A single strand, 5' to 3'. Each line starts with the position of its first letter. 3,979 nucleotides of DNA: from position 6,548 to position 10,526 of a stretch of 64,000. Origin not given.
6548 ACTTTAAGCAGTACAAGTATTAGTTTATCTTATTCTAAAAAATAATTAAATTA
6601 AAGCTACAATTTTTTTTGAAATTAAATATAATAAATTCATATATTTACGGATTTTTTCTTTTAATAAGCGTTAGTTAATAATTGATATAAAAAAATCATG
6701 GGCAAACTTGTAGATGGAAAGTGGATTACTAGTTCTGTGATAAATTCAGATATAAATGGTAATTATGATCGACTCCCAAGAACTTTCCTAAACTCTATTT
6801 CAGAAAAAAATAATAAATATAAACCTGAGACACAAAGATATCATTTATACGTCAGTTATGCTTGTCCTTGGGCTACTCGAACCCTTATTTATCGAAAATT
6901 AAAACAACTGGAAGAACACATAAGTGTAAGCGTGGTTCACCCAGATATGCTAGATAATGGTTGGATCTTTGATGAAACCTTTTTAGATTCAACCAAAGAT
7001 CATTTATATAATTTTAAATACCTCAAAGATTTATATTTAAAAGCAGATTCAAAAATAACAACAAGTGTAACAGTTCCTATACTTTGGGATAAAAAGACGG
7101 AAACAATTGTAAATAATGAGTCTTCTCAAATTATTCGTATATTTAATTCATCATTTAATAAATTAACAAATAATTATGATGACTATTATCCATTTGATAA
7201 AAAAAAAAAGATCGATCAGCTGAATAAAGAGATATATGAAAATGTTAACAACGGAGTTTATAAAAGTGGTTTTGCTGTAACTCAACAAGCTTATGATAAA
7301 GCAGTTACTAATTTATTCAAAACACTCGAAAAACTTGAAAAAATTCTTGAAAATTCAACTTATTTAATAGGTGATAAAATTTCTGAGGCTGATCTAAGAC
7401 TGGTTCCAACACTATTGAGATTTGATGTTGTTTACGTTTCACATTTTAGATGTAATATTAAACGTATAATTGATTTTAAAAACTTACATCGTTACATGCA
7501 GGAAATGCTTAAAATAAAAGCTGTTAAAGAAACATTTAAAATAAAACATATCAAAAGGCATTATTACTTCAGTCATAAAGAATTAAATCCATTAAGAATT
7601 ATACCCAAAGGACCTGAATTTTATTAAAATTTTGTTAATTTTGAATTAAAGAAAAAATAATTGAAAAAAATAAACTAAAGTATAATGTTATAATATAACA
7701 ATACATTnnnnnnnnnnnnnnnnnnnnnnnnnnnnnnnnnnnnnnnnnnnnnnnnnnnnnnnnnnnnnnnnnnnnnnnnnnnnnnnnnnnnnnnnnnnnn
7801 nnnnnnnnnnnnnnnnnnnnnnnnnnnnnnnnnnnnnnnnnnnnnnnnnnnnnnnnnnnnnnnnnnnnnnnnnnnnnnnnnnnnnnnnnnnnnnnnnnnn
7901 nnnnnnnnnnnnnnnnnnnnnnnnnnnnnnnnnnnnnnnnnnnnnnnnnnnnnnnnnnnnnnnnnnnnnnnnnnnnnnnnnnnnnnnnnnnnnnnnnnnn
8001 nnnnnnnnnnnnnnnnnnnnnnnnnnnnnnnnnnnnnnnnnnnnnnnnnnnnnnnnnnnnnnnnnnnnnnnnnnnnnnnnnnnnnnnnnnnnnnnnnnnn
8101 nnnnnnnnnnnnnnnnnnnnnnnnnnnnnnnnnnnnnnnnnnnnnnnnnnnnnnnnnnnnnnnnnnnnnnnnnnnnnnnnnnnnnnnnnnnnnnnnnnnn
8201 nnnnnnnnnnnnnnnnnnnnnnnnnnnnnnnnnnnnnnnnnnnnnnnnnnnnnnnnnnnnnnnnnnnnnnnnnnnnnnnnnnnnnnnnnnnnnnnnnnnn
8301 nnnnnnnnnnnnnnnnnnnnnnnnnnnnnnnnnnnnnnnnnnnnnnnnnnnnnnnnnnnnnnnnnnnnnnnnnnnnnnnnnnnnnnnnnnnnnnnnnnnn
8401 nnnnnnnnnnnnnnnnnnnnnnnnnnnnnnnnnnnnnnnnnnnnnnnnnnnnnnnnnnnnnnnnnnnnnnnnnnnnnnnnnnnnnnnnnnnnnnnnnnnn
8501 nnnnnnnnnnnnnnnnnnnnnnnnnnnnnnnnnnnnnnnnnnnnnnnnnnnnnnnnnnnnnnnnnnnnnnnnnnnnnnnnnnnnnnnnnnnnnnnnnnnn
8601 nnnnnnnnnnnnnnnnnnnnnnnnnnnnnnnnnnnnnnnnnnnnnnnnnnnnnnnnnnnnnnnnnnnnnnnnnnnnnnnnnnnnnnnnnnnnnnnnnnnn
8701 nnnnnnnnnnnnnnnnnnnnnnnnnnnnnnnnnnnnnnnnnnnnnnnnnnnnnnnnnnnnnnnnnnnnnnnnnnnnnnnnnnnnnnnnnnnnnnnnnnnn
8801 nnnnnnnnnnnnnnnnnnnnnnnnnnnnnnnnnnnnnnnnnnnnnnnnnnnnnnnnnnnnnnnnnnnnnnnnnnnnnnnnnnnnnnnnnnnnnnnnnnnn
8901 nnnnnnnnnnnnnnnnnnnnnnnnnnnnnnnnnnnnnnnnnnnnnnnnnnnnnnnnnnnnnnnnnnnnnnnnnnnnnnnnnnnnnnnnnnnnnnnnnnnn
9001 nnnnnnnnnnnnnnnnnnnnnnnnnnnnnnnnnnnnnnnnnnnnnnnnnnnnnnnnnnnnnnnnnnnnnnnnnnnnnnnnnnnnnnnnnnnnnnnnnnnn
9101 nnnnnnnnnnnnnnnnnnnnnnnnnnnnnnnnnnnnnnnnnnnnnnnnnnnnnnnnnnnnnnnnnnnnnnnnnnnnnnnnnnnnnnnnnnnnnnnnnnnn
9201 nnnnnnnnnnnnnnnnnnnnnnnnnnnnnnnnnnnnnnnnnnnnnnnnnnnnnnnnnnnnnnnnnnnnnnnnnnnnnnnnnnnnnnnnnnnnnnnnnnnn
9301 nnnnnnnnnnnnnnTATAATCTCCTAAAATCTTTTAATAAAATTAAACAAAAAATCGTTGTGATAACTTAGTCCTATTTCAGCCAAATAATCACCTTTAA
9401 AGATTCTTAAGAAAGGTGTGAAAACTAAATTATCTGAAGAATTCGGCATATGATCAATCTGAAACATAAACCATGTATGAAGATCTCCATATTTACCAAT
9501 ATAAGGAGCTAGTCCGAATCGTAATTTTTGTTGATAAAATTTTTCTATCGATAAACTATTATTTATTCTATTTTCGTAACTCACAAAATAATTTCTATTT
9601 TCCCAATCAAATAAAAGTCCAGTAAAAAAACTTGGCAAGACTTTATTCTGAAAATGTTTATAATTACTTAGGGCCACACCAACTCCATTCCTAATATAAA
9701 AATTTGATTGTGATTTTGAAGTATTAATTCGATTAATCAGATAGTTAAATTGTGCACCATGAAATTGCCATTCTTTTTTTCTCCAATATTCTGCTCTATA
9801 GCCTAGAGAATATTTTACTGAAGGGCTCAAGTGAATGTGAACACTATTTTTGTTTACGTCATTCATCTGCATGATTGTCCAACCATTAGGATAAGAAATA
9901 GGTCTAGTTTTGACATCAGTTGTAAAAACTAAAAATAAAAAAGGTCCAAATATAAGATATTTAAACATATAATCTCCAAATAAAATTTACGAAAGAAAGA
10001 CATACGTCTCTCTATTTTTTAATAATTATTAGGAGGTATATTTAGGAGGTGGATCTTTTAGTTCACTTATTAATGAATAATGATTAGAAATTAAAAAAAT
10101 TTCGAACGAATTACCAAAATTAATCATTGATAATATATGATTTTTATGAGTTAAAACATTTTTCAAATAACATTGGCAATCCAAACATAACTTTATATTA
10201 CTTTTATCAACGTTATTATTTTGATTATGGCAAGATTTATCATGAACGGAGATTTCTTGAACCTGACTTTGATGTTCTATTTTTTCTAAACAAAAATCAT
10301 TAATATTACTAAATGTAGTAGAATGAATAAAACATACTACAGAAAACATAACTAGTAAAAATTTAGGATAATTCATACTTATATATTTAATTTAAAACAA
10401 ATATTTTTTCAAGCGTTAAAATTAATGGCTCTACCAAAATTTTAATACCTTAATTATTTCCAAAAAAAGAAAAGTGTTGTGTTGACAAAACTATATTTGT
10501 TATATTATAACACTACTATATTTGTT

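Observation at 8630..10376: Candidate new zinc-acquisition route: Zur-box-controlled operon with a MerP-like periplasmic HMA protein and a MerT-like inner-membrane transporter, paired with a TonB-dependent receptor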

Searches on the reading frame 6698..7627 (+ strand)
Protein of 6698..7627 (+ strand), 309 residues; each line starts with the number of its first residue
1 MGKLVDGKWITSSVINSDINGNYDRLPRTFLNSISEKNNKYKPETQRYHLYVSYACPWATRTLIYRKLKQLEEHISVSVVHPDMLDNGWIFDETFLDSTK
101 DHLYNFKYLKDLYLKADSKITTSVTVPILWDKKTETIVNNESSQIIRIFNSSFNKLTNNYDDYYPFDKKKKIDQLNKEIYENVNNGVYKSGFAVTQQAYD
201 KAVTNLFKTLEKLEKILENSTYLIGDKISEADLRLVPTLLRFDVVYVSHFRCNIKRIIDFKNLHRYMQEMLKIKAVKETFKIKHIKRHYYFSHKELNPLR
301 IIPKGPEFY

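Call 4: search_protein_families(library=pfam, proteins=[window:6698-7627:+], max_evalue=0.1)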
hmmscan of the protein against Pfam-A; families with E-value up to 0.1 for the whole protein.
window:6698-7627:+ (309 aa): 8 families
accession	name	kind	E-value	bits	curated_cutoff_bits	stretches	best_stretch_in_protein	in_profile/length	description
PF13410.11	GST_C_2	-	1.4e-13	51.2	24.9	1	196-268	1-68/69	Glutathione S-transferase, C-terminal domain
PF13409.12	GST_N_2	-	9.6e-11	42.6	25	1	55-150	1-68/70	Glutathione S-transferase, N-terminal domain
PF00043.30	GST_C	-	2.2e-10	41.1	20.7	1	191-271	16-90/93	Glutathione S-transferase, C-terminal domain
PF14497.11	GST_C_3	-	3.5e-06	27.6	21.6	1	204-278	29-99/104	Glutathione S-transferase, C-terminal domain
PF21972.1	Arc1p_N_like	-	0.0032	18.2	27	1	206-240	17-51/81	Nuclear-export cofactor Arc1p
PF13417.12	GST_N_3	-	0.01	16.6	22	0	50-147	1-65/75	Glutathione S-transferase, N-terminal domain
PF18719.7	ArlS_N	-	0.018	15.7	27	1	140-201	57-116/140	ArlS sensor domain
PF22041.1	GST_C_7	-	0.078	13.4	27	0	197-246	58-112/140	Glutathione S-transferase, C-terminal domain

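Call 5: search_protein_families(library=ncbifam, proteins=[window:6698-7627:+], max_evalue=0.1)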
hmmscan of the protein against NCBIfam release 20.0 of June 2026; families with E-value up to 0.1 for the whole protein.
window:6698-7627:+ (309 aa): 5 families
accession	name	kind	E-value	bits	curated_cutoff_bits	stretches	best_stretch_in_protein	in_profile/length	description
NF008731.0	PRK11752.1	equivalog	0.00027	20.3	325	1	125-285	92-261/287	glutathione-dependent disulfide-bond oxidoreductase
NF001543.0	PRK00373.1-2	equivalog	0.0037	16.9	290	1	174-234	105-167/212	V-type ATP synthase subunit D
TIGR01262.1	maiA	equivalog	0.014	15.1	171.05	1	176-240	109-171/211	maleylacetoacetate isomerase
NF007831.0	PRK10542.1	equivalog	0.032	13.8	198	1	197-285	119-200/201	glutathione transferase GstA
TIGR00016.1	ackA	subfamily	0.068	11.9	293.4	1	176-287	41-148/405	acetate/propionate family kinase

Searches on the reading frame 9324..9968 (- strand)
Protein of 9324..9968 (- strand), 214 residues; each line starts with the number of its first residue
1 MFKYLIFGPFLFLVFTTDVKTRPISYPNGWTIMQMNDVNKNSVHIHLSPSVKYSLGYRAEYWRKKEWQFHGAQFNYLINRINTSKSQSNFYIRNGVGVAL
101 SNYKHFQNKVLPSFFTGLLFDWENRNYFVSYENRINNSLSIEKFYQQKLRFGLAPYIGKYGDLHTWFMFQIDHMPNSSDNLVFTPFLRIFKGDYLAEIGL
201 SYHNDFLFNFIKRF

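Call 4: search_protein_families(library=pfam, proteins=[window:9324-9968:-], max_evalue=0.1)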
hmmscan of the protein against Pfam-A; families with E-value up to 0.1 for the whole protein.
window:9324-9968:- (214 aa): 0 families

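Call 5: search_protein_families(library=ncbifam, proteins=[window:9324-9968:-], max_evalue=0.1)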
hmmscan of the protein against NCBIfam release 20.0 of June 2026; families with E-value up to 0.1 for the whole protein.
window:9324-9968:- (214 aa): 0 families

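Call 35: find_homologous_proteins(query=window:9324-9968:-, max_evalue=0.001)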
Query window:9324-9968:- (214 aa): 125 proteins with E <= 0.001 among 220 candidates; the best 120 are listed.
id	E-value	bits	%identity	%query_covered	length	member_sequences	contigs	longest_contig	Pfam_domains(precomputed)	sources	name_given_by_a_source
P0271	8.1e-142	488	99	100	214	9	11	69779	-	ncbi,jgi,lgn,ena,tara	jgi:hypothetical protein|tara:strand:- start:971 stop:1615 length:645 start_codon:yes stop_codon:yes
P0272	4.5e-98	345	66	100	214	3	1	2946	-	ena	-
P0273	8.2e-94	331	65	94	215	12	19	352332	-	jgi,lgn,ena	jgi:hypothetical protein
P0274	5.5e-93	329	68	94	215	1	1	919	-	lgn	-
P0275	1.4e-92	327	65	96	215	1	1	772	-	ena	-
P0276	7.3e-92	325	64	96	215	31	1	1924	-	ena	-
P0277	9.3e-92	325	65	95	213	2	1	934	-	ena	-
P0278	2.2e-91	323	64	96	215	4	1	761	-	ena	-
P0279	5.3e-91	322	65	94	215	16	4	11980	-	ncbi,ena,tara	tara:strand:+ start:259 stop:906 length:648 start_codon:yes stop_codon:yes gene_type:complete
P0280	1.1e-90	321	64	96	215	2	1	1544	-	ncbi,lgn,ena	-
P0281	3.9e-90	319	62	99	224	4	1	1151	-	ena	-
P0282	5.2e-90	319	62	100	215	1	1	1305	-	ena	-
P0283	8.4e-90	318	63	96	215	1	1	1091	-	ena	-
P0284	8.9e-90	318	63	96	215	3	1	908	-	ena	-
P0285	1.2e-89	318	60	100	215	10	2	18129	-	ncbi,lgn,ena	-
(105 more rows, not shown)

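Call 42: predict_structure(alignment_id=A2)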
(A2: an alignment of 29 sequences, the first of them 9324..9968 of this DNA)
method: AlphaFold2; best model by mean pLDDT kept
length: 214 residues; sequences in the alignment: 29
mean_pLDDT: 86.4   pTM: 0.78
mean pLDDT of the five models: 86.4, 86.2, 85.5, 85.3, 84.1
residues with pLDDT >= 90: 138; 70-90: 47; 50-70: 7; < 50: 22
segments of 3 or more residues with pLDDT < 50: 1-3, 5-23
pLDDT, mean of each block of 10 residues (from residue 1): 45 41 63 94 95 95 93 96 90 97 86 97 93 94 94 85 88 87 95 93 94 91
secondary structure, 60 per line:
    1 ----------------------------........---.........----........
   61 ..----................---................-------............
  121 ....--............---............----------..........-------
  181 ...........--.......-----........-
elements in order: E29-36 E40-48 E53-62 E67-82 E86-101 E109-124 E127-138 E142-153 E164-173 E181-191 E194-200 E206-213

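Call 46: fold_search(model_id=the predicted structure, library=pdb)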
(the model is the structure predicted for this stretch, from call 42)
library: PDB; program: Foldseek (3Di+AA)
matches with E <= 10: 844; with E <= 0.001: 5
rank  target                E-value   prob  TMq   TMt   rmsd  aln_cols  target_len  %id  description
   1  4e1s                  1.7e-04  1.00  0.44  0.40   7.0       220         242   11  X-ray crystal structure of the transmembrane beta-domain from intimin from EHEC strain O157:H7 (released 2012-06-13)
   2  4e1t                  2.3e-04  1.00  0.43  0.40   7.0       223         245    9  X-ray crystal structure of the transmembrane beta-domain from invasin from Yersinia pseudotuberculosis (released 2012-06-13)
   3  5g26                  2.8e-04  1.00  0.45  0.41   6.8       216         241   11  Unveiling the Mechanism Behind the in-meso Crystallization of Membrane Proteins (released 2017-02-15)
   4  5dl8_A                4.5e-04  1.00  0.41  0.26   9.1       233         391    8  Crystal structure of Acinetobacter baumannii OccAB4 (released 2016-02-03)
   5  4pr7_A                8.5e-04  1.00  0.48  0.58   5.6       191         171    9  KdgM porin in complex with disordered oligogalacturonate (released 2014-06-11)
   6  3dwn_A                1.1e-03  1.00  0.40  0.23  12.7       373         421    8  Crystal structure of the long-chain fatty acid transporter FadL mutant A77E/S100R (released 2008-12-16)
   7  5dl7                  1.3e-03  1.00  0.40  0.25   8.5       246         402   10  Crystal structure of Acinetobacter baumannii OccAB3 (released 2016-02-03)
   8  2wjq                  1.4e-03  1.00  0.44  0.45   6.6       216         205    8  NanC porin structure in hexagonal crystal form. (released 2009-10-13)
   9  2wjr                  1.5e-03  1.00  0.40  0.42   7.6       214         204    9  NanC porin structure in rhombohedral crystal form. (released 2009-10-13)
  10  4fqe                  1.8e-03  1.00  0.48  0.57   5.8       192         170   10  KdgM porin (released 2013-06-26)
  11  3qq2_A                2.4e-03  1.00  0.49  0.44   8.0       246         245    9  Crystal Structure of the Beta Domain of the Bordetella Autotransporter Brka (released 2011-04-13)
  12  3fid_A                2.6e-03  1.00  0.43  0.34   9.2       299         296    8  LpxR from Salmonella typhimurium (released 2009-02-10)
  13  5o65_C                2.7e-03  1.00  0.47  0.39   8.3       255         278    9  Crystal Structure of the Pseudomonas functional amyloid secretion protein FapF (released 2017-08-23)
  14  1uyo                  2.9e-03  1.00  0.39  0.32   9.4       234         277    9  Translocator domain of autotransporter NalP from Neisseria meningitidis (released 2004-03-19)
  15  3sy9_C                3.5e-03  1.00  0.38  0.25  13.8       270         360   11  Crystal structure of Pseudomonas aeruginosa OccD2 (OpdC) (released 2012-02-08)
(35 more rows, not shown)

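Call 106: search_protein_families(library=pfam, alignment_id=A2, max_evalue=10)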
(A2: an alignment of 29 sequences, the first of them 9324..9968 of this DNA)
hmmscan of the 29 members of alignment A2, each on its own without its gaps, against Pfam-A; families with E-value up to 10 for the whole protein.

A. member 1, window:9324-9968:- (214 aa): 0 families

B. families by the number of members that match (of 29 scanned): 12 families
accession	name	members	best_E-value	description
PF13568.12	OMP_b-brl_2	7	0.0087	Outer membrane protein beta-barrel domain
PF09411.16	PagL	5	0.00036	Lipid A 3-O-deacylase (PagL)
PF14928.11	S_tail_recep_bd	2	0.044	Short tail fibre protein receptor-binding domain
PF16874.11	Glyco_hydro_36C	2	0.092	Glycosyl hydrolase family 36 C-terminal domain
PF22428.2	Dis32-like_C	2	0.19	DIS3-like exonuclease 2-like, C-terminal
PF07642.17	BBP2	1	0.0025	Putative beta-barrel porin-2, OmpL-like. bbp2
PF24027.1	DUF7338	1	0.0089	Family of unknown function (DUF7338)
PF16351.10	DUF4979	1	0.047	Domain of unknown function (DUF4979)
PF20388.3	DUF6683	1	0.17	Family of unknown function (DUF6683)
PF05720.17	Dicty_CAD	1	0.2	Cell-cell adhesion domain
PF19197.5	DUF5872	1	0.2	Family of unknown function (DUF5872)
PF12812.13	PDZ_1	1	0.21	PDZ-like domain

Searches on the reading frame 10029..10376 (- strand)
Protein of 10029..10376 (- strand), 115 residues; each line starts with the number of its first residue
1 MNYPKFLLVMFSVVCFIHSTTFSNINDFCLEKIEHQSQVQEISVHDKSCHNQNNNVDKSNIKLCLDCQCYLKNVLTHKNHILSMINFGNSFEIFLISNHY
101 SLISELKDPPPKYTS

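Call 4: search_protein_families(library=pfam, proteins=[window:10029-10376:-], max_evalue=0.1)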
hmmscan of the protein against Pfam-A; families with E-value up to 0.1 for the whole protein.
window:10029-10376:- (115 aa): 1 family
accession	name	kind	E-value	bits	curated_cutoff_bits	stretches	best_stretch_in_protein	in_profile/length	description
PF12449.13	DUF3684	-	0.021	13.1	27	1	24-96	851-919/1098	Protein of unknown function (DUF3684)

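Call 5: search_protein_families(library=ncbifam, proteins=[window:10029-10376:-], max_evalue=0.1)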
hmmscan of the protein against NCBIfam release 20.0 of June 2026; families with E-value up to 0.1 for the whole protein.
window:10029-10376:- (115 aa): 0 families

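Call 61: search_protein_families(library=pfam, alignment_id=A3, max_evalue=10)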
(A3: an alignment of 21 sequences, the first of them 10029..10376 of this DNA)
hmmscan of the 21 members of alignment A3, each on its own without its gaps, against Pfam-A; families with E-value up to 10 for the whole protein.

A. member 1, window:10029-10376:- (115 aa): 2 families
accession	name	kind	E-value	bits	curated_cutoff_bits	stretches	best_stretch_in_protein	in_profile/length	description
PF12449.13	DUF3684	-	0.021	13.1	27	1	24-96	851-919/1098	Protein of unknown function (DUF3684)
PF17401.7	DUF5407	-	0.44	11.2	25.3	1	79-106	26-53/74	Family of unknown function (DUF5407)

B. families by the number of members that match (of 21 scanned): 14 families
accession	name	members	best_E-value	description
PF19650.4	DUF6153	2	0.015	Family of unknown function (DUF6153)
PF03044.19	Herpes_UL16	1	0.0035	Herpesvirus UL16/UL94 family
PF15839.10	TEX29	1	0.0065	Testis-expressed sequence 29 protein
PF09232.15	Caenor_Her-1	1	0.017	Caenorhabditis elegans Her-1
PF12449.13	DUF3684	1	0.021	Protein of unknown function (DUF3684)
PF20443.3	LAP1_N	1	0.078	Lamina-associated polypeptide 1, N-terminal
PF14857.11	TMEM151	1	0.083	TMEM151 family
PF08370.16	PDR_assoc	1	0.093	Plant PDR ABC transporter associated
PF21003.3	NucS_N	1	0.16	Endonuclease NucS N-terminal PH-like domain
PF20332.3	DUF6627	1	0.18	Family of unknown function (DUF6627)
PF10986.14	ZrgA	1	0.4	ZrgA family zinc uptake protein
PF17401.7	DUF5407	1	0.44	Family of unknown function (DUF5407)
PF20098.4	DUF6488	1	0.64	Family of unknown function (DUF6488)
PF02420.20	AFP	1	1.3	Insect antifreeze protein repeat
